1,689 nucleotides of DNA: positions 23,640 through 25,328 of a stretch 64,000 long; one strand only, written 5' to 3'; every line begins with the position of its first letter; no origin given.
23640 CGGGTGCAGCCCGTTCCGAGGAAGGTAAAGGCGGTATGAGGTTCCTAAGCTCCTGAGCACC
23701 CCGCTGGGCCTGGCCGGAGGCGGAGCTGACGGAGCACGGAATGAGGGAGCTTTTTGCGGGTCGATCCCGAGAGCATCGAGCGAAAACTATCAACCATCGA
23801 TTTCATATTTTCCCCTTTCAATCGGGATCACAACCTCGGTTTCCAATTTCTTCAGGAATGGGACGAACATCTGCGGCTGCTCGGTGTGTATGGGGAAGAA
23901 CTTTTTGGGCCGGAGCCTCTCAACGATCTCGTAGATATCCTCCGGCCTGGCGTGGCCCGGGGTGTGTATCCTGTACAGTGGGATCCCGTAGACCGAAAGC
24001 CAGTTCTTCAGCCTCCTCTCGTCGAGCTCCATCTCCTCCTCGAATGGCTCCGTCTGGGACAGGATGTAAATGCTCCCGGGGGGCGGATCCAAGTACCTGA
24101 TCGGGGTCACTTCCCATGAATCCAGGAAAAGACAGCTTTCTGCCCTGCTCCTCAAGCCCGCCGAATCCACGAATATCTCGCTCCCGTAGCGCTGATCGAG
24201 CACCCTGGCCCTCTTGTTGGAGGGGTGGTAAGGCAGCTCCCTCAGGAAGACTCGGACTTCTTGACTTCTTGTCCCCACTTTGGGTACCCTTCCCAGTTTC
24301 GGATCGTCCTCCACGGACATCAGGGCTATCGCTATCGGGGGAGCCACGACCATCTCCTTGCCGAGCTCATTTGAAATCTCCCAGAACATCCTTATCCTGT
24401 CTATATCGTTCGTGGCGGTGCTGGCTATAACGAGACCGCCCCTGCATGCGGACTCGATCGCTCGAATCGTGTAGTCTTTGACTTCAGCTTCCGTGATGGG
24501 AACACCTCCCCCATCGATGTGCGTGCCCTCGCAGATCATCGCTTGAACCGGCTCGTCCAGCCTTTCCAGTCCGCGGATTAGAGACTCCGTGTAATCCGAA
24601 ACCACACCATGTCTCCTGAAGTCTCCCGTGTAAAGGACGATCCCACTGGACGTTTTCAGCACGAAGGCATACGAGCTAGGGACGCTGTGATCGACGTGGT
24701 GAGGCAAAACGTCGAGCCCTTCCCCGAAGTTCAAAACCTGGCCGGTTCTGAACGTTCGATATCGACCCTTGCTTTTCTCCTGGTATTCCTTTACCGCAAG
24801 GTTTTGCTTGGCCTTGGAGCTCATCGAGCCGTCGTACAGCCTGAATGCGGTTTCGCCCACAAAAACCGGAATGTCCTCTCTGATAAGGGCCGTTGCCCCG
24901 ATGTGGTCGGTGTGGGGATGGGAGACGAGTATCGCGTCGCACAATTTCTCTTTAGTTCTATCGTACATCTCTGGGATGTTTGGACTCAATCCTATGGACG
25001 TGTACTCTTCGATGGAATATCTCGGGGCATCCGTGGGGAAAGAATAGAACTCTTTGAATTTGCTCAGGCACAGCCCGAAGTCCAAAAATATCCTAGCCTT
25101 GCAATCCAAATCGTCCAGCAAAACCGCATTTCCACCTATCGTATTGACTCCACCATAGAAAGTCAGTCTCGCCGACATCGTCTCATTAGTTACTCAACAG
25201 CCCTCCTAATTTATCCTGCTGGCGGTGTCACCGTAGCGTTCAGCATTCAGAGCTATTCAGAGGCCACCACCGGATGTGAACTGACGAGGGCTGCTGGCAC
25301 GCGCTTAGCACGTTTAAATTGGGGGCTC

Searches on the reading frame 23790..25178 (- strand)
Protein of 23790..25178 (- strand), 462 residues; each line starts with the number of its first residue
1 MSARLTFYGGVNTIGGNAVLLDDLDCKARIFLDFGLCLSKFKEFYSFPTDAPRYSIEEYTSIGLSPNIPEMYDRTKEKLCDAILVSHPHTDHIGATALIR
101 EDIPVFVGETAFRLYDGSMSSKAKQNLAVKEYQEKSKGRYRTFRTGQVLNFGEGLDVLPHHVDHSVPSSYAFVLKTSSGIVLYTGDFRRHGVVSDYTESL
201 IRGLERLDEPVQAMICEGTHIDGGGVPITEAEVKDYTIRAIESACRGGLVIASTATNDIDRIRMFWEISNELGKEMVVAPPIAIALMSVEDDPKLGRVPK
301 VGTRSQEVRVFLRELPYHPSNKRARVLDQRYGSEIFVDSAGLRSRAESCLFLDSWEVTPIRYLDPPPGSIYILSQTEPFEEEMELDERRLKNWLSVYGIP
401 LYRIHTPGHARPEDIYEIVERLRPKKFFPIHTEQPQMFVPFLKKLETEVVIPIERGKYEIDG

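Call 12: search_protein_families(library=pfam, proteins=[window:23790-25178:-], max_evalue=0.01)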
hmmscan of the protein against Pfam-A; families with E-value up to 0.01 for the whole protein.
window:23790-25178:- (462 aa): 3 families
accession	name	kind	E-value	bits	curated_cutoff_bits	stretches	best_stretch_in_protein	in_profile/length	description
PF12706.13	Lactamase_B_2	-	1.3e-10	41.7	27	1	80-189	31-145/200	Beta-lactamase superfamily domain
PF00753.33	Lactamase_B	-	8.2e-08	32.9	22.7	1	80-188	44-151/196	Metallo-beta-lactamase superfamily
PF07521.17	RMMBL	-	0.00014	22.2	21.6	1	405-437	12-45/63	Zn-dependent metallo-hydrolase RNA specificity domain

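Call 62: search_protein_families(library=padloc, proteins=[window:23790-25178:-], max_evalue=0.001)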
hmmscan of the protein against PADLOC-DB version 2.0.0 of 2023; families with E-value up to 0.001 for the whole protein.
window:23790-25178:- (462 aa): 0 families
